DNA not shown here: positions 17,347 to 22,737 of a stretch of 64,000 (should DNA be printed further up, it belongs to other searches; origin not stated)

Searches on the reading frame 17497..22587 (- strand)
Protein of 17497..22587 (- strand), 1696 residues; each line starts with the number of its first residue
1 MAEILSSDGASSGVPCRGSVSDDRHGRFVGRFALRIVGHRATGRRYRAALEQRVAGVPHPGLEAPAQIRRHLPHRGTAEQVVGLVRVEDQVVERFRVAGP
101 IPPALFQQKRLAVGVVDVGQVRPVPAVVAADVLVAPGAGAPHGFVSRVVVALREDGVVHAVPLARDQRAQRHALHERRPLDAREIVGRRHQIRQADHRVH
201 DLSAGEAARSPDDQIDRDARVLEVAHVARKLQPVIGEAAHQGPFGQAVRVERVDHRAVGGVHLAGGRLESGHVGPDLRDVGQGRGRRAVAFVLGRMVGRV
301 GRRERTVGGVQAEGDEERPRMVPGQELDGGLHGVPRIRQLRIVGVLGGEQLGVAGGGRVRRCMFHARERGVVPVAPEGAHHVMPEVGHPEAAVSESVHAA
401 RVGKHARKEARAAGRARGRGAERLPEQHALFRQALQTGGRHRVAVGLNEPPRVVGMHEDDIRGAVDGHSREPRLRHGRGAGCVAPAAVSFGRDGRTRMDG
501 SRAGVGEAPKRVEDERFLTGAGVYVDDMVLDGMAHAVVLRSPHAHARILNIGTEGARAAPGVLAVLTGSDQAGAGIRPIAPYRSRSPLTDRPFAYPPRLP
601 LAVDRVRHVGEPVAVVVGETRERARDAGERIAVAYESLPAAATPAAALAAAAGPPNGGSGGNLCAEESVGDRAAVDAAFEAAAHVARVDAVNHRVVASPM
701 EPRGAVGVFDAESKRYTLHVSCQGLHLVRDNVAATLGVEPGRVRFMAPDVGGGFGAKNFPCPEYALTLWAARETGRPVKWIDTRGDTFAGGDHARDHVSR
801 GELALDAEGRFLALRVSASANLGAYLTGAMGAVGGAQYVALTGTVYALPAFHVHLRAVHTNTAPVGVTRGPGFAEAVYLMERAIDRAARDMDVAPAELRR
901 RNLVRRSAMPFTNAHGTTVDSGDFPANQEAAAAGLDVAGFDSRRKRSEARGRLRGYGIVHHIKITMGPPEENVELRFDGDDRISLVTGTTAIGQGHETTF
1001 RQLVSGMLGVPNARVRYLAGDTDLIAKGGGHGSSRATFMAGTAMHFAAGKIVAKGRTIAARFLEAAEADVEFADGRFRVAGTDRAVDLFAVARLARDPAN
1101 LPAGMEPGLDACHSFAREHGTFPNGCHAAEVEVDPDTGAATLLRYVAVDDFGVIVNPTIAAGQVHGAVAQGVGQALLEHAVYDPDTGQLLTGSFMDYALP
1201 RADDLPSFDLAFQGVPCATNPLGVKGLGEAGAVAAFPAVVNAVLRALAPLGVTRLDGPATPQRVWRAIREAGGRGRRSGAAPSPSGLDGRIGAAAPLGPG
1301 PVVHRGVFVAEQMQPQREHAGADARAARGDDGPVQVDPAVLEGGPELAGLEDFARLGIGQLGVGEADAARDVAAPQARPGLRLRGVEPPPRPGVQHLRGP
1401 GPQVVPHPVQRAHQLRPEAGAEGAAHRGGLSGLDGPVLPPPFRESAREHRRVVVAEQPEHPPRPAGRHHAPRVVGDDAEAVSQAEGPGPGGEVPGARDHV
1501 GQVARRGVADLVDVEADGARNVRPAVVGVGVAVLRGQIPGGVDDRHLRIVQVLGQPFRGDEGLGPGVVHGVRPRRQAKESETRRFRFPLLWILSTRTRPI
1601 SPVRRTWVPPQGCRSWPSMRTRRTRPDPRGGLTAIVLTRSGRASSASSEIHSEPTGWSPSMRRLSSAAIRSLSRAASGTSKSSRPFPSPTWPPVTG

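Call 87: search_protein_families(library=pfam, proteins=[window:17497-22587:-])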
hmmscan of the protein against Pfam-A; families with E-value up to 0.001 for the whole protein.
window:17497-22587:- (1696 aa): 3 families
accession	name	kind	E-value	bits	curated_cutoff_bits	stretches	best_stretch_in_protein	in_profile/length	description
PF20256.3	MoCoBD_2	-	1e-72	245.5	27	1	938-1206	6-283/283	Molybdopterin cofactor-binding domain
PF02738.23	MoCoBD_1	-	7e-64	215.7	27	1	667-903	13-244/244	Molybdopterin cofactor-binding domain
PF01315.27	Ald_Xan_dh_C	-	8.1e-24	84.5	31.3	1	519-639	1-110/110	Aldehyde oxidase and xanthine dehydrogenase, a/b hammerhead domain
